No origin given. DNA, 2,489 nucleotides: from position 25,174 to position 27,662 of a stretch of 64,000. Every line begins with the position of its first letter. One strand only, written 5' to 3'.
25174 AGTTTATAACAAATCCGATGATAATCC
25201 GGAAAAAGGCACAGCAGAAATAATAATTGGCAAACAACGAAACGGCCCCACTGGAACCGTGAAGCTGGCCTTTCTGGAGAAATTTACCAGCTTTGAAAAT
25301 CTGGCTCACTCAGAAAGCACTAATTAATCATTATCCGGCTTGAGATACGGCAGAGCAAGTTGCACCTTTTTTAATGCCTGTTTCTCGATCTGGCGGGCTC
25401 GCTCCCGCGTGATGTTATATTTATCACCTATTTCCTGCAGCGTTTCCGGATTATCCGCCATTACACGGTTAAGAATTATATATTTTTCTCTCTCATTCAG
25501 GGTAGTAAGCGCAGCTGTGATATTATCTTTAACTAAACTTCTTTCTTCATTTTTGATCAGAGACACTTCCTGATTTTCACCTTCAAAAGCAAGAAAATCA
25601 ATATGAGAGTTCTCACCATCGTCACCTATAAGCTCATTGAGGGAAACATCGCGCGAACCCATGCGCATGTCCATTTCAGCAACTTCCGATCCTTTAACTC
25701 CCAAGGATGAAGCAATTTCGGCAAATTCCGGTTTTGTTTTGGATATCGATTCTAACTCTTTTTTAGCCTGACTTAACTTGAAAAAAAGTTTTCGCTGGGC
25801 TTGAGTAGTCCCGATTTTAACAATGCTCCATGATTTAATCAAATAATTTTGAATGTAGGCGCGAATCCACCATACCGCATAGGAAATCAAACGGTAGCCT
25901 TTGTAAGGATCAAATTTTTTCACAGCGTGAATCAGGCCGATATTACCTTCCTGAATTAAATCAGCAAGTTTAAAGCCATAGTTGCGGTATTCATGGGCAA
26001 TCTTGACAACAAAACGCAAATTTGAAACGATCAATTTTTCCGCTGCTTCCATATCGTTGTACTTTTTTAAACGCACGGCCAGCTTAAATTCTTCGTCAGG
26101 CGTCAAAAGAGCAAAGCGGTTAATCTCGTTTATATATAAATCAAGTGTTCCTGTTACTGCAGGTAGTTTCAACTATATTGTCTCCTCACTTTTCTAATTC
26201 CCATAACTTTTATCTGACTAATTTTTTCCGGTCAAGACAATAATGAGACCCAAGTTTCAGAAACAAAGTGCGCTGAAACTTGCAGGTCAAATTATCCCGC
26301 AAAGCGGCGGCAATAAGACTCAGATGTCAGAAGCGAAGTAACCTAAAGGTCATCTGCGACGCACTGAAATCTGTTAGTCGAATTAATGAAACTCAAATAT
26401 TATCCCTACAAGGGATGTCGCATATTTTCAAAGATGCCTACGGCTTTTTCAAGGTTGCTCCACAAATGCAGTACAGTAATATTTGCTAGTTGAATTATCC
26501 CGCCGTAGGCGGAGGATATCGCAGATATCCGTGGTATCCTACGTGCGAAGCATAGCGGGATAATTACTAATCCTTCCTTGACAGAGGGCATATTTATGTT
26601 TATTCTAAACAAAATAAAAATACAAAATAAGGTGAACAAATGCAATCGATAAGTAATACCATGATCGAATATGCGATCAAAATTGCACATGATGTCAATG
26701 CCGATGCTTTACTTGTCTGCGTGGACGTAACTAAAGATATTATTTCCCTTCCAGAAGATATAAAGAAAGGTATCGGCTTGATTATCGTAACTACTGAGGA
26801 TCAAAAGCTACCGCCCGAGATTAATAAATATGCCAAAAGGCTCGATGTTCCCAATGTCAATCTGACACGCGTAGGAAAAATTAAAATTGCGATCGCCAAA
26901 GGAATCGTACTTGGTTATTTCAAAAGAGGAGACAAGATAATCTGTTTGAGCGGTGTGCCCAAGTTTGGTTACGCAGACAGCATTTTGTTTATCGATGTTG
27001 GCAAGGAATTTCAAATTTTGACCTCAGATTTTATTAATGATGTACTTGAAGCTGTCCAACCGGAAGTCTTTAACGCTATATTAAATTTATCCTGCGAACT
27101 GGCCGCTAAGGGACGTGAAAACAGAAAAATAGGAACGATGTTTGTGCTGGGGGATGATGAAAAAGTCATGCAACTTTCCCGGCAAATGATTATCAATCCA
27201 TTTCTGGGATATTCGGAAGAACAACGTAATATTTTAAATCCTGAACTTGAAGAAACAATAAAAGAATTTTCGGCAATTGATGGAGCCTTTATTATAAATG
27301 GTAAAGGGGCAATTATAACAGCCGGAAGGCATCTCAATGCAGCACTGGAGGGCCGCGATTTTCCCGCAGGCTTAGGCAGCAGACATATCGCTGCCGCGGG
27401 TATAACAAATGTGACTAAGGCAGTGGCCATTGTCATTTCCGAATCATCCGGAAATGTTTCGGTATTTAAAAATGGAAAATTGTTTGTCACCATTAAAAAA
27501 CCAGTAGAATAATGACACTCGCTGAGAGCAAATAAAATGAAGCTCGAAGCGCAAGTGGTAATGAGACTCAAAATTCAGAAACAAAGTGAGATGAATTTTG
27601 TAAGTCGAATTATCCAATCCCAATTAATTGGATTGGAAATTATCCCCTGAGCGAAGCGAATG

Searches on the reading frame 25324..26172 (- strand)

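Call 29: search_protein_families(library=pfam, proteins=[window:25324-26172:-])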
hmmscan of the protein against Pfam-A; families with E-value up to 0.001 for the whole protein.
window:25324-26172:- (282 aa): 4 families
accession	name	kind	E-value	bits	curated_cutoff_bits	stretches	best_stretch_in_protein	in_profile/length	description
PF04542.20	Sigma70_r2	-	1.5e-16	60.4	24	1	47-115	1-69/71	Sigma-70 region 2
PF04545.22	Sigma70_r4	-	2.5e-14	53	24.1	1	221-271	1-49/50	Sigma-70, region 4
PF00140.25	Sigma70_r1_2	-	2.4e-09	37.4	22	1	10-39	3-32/34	Sigma-70 factor, region 1.2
PF04539.22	Sigma70_r3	-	3e-05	24.5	25.3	1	132-202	5-75/78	Sigma-70 region 3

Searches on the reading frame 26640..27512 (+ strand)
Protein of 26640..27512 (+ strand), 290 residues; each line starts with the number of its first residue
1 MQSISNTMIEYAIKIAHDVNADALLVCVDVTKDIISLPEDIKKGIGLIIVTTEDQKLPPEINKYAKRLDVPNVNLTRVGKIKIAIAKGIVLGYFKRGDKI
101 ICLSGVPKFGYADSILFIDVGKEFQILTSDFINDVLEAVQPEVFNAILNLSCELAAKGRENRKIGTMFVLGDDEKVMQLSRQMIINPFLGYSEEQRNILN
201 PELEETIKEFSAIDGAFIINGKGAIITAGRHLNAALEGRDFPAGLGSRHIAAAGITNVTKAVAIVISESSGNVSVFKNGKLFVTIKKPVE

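Call 29: search_protein_families(library=pfam, proteins=[window:26640-27512:+])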
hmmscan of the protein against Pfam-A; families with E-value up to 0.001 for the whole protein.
window:26640-27512:+ (290 aa): 2 families
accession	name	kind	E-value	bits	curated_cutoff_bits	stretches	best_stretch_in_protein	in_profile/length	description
PF02457.21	DAC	-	3.2e-24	85.2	27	1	155-281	3-119/119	DisA bacterial checkpoint controller nucleotide-binding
PF21755.2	DacZ_P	-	4.7e-14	52.6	27.4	1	6-128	3-125/125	Probable sensor domain DacZ_P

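Call 30: find_related_loci(query=window:26640-27512:+, collection=metagenome_contigs, flank=3500)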
Query window:26640-27512:+ (290 aa) in metagenome_contigs; peptide patterns used: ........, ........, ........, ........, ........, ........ (x = any residue, [..] = any of these).
600 stretches matched a pattern (row limit reached: there are more); 115 encode a relative of the query (tblastn E <= 1e-3); the best 80 are kept; 80 distinct loci.
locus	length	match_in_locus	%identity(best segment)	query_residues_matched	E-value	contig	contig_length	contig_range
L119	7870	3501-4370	90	1-290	7e-176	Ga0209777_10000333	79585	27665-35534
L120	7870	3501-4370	89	1-290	4e-175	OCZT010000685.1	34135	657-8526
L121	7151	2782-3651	87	1-290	1e-168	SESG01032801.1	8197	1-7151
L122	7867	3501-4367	87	1-289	3e-168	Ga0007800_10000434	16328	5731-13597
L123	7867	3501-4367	85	1-289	7e-168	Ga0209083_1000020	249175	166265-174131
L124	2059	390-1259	79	1-290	3e-169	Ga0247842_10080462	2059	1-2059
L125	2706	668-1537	80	1-290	1e-165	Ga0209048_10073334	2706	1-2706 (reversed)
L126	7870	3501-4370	78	1-290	7e-156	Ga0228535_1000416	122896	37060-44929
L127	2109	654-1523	77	1-290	5e-167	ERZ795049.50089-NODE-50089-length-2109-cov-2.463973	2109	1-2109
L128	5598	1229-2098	77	1-290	4e-155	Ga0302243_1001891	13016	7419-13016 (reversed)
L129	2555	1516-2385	79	1-290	4e-164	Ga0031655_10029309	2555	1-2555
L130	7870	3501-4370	80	1-290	2e-154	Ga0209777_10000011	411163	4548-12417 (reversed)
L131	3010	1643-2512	79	1-290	1e-161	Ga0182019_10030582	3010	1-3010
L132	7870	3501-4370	79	1-290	1e-153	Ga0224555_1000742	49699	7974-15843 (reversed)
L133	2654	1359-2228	78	1-290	3e-162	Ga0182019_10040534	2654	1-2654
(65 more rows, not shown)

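Call 52: search_protein_families(library=pfam, proteins=[L132:2775-3278:-], max_evalue=0.01)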
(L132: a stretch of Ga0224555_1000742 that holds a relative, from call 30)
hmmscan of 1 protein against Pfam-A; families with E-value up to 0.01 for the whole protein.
L132:2775-3278:- (167 aa): 1 family
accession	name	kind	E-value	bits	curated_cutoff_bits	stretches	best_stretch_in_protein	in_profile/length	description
PF01797.21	Y1_Tnp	-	0.00065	20.3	23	1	23-134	15-120/121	Transposase IS200 like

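Call 53: search_protein_families(library=ncbifam, proteins=[L132:2775-3278:-], max_evalue=0.01)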
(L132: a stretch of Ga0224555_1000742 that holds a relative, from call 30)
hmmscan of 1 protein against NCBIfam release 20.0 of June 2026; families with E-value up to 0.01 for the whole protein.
L132:2775-3278:- (167 aa): 1 family
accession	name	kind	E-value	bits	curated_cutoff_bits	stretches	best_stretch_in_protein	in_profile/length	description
NF047646.1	REP_Tyr_transpos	equivalog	6.9e-25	87.6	80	1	11-151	8-146/146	REP-associated tyrosine transposase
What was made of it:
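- Closest known: REP / BIME elements of enterobacteria and pseudomonads, and REPIN-RAYT systems. Same: A RAYT gene does exist in the same clade (call 53).
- A 167-aa ORF in L132 scores 87.6 bits (cut-off 80) on NCBIfam REP_Tyr_transpos (call 53).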

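Call 59: find_homologous_proteins(query=L132:2775-3278:-, max_evalue=0.00001)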
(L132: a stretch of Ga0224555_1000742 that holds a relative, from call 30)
Query L132:2775-3278:- (167 aa): 266 proteins with E <= 0.00001 among 308 candidates; the best 120 are listed.
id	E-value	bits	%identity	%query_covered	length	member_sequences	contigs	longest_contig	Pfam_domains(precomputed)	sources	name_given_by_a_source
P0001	7.6e-107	373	99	100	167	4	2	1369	-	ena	-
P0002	8.5e-106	369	96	100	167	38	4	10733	-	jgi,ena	jgi:REP element-mobilizing transposase RayT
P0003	6.6e-95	334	87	100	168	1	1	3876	-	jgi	jgi:putative transposase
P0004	6.9e-95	334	87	100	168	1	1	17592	-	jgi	-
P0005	3.6e-94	331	86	100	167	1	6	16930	-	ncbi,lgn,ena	-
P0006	8.4e-94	330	87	99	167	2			-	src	-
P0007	2.9e-93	328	83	100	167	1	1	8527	-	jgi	jgi:putative transposase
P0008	5.1e-93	328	84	100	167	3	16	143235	-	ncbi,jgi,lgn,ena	ncbi:MAG: hypothetical protein ABFD63_06615 [Smithella sp.]|jgi:REP element-mobilizing transposase R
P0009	8.7e-93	327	86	99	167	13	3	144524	-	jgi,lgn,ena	jgi:REP element-mobilizing transposase RayT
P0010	1.7e-92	326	86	99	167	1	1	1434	-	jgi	jgi:putative transposase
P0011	2.3e-92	326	86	100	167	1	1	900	-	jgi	jgi:putative transposase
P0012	5.2e-92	324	85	100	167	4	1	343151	-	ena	-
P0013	1.4e-91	323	85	100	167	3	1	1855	-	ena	-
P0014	4.7e-91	321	84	100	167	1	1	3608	-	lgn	-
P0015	1.3e-90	320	83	100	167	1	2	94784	-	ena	-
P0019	2.2e-87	309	81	100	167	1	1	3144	-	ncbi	-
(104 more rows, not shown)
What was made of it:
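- An 81-99% identical clade exists, one member of which is named Smithella (call 59).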

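Call 60: find_encoding_contigs(protein=P0008, flank=4000, max_places=6)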
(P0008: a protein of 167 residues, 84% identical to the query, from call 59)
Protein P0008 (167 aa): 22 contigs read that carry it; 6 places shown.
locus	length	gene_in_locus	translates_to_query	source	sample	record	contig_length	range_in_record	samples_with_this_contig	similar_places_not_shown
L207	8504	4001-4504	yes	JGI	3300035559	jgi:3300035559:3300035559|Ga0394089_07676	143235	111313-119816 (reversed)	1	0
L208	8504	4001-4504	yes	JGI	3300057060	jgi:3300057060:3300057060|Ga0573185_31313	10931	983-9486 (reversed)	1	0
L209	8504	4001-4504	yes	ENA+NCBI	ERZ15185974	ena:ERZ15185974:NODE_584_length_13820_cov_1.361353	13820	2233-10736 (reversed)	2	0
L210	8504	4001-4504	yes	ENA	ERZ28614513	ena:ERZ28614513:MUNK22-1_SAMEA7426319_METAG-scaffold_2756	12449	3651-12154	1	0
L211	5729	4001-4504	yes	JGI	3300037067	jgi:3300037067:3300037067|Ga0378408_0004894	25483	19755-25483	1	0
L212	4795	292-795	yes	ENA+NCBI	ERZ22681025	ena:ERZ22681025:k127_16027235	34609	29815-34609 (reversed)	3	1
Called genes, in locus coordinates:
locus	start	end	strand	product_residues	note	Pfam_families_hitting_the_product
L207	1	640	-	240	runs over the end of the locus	PF00376:MerR, PF13411:MerR_1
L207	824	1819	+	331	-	PF03401:TctC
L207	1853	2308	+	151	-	PF07331:TctB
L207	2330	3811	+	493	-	PF01970:TctA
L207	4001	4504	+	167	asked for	-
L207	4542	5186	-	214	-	PF06314:ADC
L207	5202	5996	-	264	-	PF00290:Trp_syntA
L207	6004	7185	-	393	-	PF00291:PALP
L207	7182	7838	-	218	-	PF00697:PRAI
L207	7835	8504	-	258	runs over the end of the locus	PF00218:IGPS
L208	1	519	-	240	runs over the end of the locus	PF00376:MerR, PF13411:MerR_1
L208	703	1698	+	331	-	PF03401:TctC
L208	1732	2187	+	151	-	PF07331:TctB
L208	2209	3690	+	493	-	PF01970:TctA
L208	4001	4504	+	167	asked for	-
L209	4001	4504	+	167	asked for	-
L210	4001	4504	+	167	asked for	-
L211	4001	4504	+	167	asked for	-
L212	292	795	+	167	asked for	-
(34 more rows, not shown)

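Call 61: find_encoding_contigs(protein=P0012, flank=4000, max_places=3)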
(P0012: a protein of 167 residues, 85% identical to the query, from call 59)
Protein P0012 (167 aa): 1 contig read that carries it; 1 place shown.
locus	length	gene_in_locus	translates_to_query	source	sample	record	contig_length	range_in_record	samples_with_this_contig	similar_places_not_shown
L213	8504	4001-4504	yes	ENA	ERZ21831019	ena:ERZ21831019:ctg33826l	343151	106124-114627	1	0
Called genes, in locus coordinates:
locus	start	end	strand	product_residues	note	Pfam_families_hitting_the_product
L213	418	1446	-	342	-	-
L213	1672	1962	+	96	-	PF01894:YjbQ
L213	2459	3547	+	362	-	PF26549:Tricorn_N (faint)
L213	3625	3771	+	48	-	-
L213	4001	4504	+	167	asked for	-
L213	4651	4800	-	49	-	-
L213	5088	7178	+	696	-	PF02629:CoA_binding, PF13380:CoA_binding_2, PF13607:Succ_CoA_lig, PF13549:ATP-grasp_5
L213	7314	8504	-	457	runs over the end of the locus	PF00989:PAS, PF08448:PAS_4 (weak), PF13426:PAS_9, PF08447:PAS_3, PF00512:HisKA, PF02518:HATPase_c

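Call 74: find_encoding_contigs(protein=window:26640-27512:+, flank=500, max_places=4)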
Protein window:26640-27512:+ (290 aa): 3 contigs read that carry it; 2 places shown.
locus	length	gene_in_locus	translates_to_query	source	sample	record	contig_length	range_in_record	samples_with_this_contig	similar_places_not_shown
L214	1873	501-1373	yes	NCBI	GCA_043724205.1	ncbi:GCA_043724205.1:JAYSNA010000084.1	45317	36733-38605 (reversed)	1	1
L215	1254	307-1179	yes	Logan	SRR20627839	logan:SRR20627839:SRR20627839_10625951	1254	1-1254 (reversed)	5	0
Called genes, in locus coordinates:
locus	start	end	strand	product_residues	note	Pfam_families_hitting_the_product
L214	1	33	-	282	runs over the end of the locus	PF00140:Sigma70_r1_2, PF04542:Sigma70_r2, PF04545:Sigma70_r4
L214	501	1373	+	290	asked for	PF21755:DacZ_P, PF02457:DAC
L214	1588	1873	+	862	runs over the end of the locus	PF02861:Clp_N, PF23569:NBD_SMAX1, PF00004:AAA, PF17871:AAA_lid_9, PF00004:AAA, PF07724:AAA_2, PF07728:AAA_5, PF10431:ClpB_D2-small, +9 more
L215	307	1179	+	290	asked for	PF21755:DacZ_P, PF02457:DAC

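Call 76: find_encoding_contigs(protein=P0005, flank=3000, max_places=6)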
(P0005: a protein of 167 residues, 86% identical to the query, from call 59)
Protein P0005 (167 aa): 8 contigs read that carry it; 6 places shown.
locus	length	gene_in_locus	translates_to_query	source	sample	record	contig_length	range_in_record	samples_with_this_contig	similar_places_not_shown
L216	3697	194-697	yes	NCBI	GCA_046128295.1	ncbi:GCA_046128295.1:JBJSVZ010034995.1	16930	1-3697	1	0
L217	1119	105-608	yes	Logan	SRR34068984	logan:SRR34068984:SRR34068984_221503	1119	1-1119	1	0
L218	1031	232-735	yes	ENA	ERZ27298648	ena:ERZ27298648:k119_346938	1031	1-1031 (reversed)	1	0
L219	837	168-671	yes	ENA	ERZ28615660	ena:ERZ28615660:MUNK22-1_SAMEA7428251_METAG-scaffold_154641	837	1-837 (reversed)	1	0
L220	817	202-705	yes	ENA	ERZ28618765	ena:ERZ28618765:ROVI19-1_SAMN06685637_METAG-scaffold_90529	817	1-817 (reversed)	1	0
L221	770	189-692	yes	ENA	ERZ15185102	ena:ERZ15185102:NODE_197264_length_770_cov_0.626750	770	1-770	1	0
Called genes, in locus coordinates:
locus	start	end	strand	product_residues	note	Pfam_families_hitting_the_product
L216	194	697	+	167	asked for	-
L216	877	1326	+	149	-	PF02580:Tyr_Deacylase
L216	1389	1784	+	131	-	-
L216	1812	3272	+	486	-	PF00478:IMPDH, PF03060:NMO (faint), PF00571:CBS, PF01070:FMN_dh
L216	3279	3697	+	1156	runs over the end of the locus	PF02811:PHP, PF07733:DNA_pol3_alpha, PF17657:DNA_pol3_finger, PF14579:HHH_6, PF01336:tRNA_anti-codon (weak)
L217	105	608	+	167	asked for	-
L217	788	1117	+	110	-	?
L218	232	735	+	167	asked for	-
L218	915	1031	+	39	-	?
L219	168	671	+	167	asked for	-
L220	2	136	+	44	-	?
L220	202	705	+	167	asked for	-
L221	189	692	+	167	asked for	-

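Call 77: find_encoding_contigs(protein=P0019, flank=3000, max_places=3)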
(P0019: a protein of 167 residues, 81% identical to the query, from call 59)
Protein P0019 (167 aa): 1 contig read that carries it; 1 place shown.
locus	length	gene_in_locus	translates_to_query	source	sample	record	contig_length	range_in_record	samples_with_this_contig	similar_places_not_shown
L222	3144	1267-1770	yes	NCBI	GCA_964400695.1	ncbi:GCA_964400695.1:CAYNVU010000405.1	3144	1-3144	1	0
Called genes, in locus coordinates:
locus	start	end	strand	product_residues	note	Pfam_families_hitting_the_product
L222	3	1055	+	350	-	?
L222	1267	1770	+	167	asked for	-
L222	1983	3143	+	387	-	?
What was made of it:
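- Tried and rejected: The two NCBI-held RAYT homologues checked come from other assemblies (calls 74, 76, 77).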

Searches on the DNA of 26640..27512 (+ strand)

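Call 44: search_with_rna_model(model_id=R1, sources=[L199, L200, L201, L202, L203, L204, L205, L206, L119, L120, L121, L122, L123, L126, L130, L132, L138, L140, L142, L143, L145, L146, L150, L151, L154, L155, L156, L162, L164, L166, L167, L168, L170, L173, L176, L178, L180, L181, L183, L184, L185, L190, L192, L193, L194, L197, L198], max_evalue=0.001)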
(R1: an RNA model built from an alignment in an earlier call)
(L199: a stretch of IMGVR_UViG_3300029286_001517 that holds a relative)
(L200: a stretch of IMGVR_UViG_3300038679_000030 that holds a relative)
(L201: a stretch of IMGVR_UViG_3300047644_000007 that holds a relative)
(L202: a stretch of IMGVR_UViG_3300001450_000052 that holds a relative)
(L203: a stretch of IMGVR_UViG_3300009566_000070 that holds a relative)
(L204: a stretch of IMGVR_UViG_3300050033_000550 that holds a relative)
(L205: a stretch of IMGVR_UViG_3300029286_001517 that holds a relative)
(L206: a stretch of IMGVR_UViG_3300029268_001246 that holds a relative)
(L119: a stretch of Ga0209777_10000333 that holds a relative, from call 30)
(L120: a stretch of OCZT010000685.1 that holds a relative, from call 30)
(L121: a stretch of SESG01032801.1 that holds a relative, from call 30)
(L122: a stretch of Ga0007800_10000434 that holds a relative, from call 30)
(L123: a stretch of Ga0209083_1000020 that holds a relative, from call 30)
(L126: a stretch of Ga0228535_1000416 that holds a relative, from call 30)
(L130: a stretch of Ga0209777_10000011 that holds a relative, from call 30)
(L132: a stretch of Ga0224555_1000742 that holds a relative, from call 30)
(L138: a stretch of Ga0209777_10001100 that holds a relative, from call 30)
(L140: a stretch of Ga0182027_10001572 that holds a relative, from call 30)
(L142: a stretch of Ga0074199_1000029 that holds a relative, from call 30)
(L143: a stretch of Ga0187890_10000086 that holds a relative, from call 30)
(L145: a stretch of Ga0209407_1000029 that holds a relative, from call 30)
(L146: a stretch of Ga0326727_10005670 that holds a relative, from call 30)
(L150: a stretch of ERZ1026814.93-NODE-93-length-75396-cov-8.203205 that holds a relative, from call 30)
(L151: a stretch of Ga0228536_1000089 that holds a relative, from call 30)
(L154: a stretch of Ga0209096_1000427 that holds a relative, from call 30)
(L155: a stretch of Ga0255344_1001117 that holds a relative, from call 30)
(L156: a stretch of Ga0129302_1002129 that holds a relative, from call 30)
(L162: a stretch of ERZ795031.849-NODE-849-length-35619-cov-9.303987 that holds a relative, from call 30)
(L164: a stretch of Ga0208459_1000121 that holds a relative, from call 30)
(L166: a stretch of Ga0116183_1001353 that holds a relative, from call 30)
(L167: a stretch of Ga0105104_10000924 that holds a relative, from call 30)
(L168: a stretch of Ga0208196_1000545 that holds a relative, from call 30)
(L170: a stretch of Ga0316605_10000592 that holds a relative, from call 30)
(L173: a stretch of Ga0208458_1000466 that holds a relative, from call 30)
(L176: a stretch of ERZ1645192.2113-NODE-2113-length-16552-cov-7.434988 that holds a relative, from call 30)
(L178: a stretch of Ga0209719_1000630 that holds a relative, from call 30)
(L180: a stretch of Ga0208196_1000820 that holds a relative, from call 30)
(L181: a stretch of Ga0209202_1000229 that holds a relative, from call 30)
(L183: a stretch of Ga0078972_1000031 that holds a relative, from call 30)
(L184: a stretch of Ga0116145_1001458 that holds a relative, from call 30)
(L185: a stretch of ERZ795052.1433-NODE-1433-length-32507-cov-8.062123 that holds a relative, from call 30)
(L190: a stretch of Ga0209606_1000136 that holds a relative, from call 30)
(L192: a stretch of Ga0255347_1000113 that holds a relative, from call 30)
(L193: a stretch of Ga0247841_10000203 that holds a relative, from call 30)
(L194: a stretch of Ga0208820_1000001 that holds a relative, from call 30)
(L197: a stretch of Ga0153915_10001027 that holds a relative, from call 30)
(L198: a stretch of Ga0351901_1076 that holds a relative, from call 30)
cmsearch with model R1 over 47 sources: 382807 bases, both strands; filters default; matches with E-value up to 0.001: 54.
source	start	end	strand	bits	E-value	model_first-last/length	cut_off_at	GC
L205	9890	9946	+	81.8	4.1e-19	1-57/57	no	0.37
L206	11841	11897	+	81.8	4.1e-19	1-57/57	no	0.37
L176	4500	4556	+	81.4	5.4e-19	1-57/57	no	0.33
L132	2588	2644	+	79.7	1.6e-18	1-57/57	no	0.42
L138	1288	1344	-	78.9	2.6e-18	1-57/57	no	0.42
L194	4371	4427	+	78.9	2.6e-18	1-57/57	no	0.32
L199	1566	1622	-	78.2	4.2e-18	1-57/57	no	0.37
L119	7171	7227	-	77.3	7.3e-18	1-57/57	no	0.37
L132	7161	7217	+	77.1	8.1e-18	1-57/57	no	0.39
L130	4371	4427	+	76.5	1.2e-17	1-57/57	no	0.32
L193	3288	3344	+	76.2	1.4e-17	1-57/57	no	0.33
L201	7240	7296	-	75.6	2.2e-17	1-57/57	no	0.46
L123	4371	4427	+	75.3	2.7e-17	1-57/57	no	0.33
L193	3358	3414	+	74.2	5.5e-17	1-57/57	no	0.4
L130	3341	3397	+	73.1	1.1e-16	1-57/57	no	0.32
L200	13039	13095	-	71.8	2.5e-16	1-57/57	no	0.44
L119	3231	3287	+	71.3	3.3e-16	1-57/57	no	0.44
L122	4423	4479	+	69.7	9.6e-16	1-57/57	no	0.32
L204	2006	2062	+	69.6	9.8e-16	1-57/57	no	0.28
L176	4368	4424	+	69.4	1.1e-15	1-57/57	no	0.47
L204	3003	3059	+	68.7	1.8e-15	1-57/57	no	0.44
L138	3420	3476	-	68.4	2.2e-15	1-57/57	no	0.32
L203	1151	1207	+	64.2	3.2e-14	1-57/57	no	0.53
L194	3300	3356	+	63.8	4.2e-14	1-57/57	no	0.33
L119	4444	4500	+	61.9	1.4e-13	1-57/57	no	0.3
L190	4422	4478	+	60.3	3.9e-13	1-57/57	no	0.46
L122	3340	3396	+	59.4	7e-13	1-57/57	no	0.26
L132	6972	7039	+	58.1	1.6e-12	1-57/57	no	0.44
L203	5865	5922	+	57.6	2.1e-12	1-57/57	no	0.52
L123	3289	3345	+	57.4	2.5e-12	1-57/57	no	0.35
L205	8847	8903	+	55.7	7.5e-12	1-57/57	no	0.47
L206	10798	10854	+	55.7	7.5e-12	1-57/57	no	0.47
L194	3252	3297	+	53.9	2.3e-11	5-50/57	no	0.37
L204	7923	7979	+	52.4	6e-11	1-57/57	no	0.44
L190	4621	4677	-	51.1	1.4e-10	1-57/57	no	0.37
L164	4371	4427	+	49.3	4.4e-10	1-57/57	no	0.51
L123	790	844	+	48.8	5.9e-10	1-57/57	no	0.44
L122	4373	4422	+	48.3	8.6e-10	3-52/57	no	0.32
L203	12595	12651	-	47.8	1.2e-09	1-57/57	no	0.51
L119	3181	3230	+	47.2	1.7e-09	3-52/57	no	0.36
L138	2392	2448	+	46.1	3.3e-09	1-57/57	no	0.39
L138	4387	4443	+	45.9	3.9e-09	1-57/57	no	0.42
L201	5744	5799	+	44.5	9.5e-09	1-57/57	no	0.61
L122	3290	3339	+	44.2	1.2e-08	3-52/57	no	0.4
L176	226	282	+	40.9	9.5e-08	1-57/57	no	0.46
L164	4498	4554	+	39.2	2.9e-07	1-57/57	no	0.4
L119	7228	7270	-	36.3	1.7e-06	7-49/57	no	0.35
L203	1855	1912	+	32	2.8e-05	1-57/57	no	0.36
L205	5998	6048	+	30.1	9.6e-05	1-57/57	no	0.39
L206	7949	7999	+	30.1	9.6e-05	1-57/57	no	0.39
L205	6586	6639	+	29.9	0.00011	1-57/57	no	0.41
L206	8537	8590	+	29.9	0.00011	1-57/57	no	0.41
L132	2668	2728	+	29.1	0.00018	1-57/57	no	0.26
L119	4373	4443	+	28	0.00036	3-52/57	no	0.42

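Call 62: search_with_rna_model(model_id=R1, sources=[L207, L208, L209, L210, L211, L212, L213], max_evalue=0.01)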
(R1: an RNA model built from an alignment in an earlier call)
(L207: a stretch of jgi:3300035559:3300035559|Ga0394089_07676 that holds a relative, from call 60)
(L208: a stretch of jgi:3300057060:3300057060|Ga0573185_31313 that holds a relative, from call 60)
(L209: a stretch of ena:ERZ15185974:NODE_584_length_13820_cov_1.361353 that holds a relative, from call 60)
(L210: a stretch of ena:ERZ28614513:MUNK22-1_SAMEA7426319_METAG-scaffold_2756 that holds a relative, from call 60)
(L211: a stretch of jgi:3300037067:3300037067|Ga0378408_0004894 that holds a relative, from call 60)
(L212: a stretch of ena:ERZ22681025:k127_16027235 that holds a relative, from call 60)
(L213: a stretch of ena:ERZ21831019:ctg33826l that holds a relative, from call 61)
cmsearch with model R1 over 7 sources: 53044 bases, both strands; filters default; matches with E-value up to 0.01: 0.
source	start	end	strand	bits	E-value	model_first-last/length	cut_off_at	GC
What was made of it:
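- On REP / REPIN-RAYT system: There are no M1 hits around it in L207-L213 (call 62).
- No M1 lies within ±4 kb of the RAYT in L207-L213 (call 62).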

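Call 78: search_with_rna_model(model_id=R1, sources=[L216, L217, L218, L219, L220, L221, L222, L214, L215], max_evalue=0.01, filters=off)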
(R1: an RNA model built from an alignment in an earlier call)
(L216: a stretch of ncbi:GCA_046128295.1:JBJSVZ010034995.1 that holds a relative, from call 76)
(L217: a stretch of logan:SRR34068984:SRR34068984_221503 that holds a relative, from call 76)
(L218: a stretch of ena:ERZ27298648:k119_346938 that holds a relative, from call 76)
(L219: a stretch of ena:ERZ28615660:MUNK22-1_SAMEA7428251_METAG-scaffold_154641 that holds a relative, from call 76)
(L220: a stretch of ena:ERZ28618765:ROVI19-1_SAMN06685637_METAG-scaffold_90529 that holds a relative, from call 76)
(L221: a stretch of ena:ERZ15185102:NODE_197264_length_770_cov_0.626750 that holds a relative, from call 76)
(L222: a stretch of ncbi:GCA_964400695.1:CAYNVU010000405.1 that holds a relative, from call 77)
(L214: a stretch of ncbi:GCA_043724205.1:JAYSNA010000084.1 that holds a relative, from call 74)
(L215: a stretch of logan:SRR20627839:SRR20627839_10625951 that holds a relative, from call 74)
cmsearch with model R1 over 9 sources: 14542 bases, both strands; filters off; matches with E-value up to 0.01: 5.
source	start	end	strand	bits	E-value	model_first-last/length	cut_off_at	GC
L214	1420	1476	+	75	1.2e-18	1-57/57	no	0.3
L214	102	158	+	73.8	2.6e-18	1-57/57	no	0.4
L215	1177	1233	+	42.6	1.2e-09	1-57/57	no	0.42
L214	177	242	+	31.2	1.8e-06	6-50/57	no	0.45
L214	1377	1419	+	30.1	3.6e-06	7-49/57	no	0.49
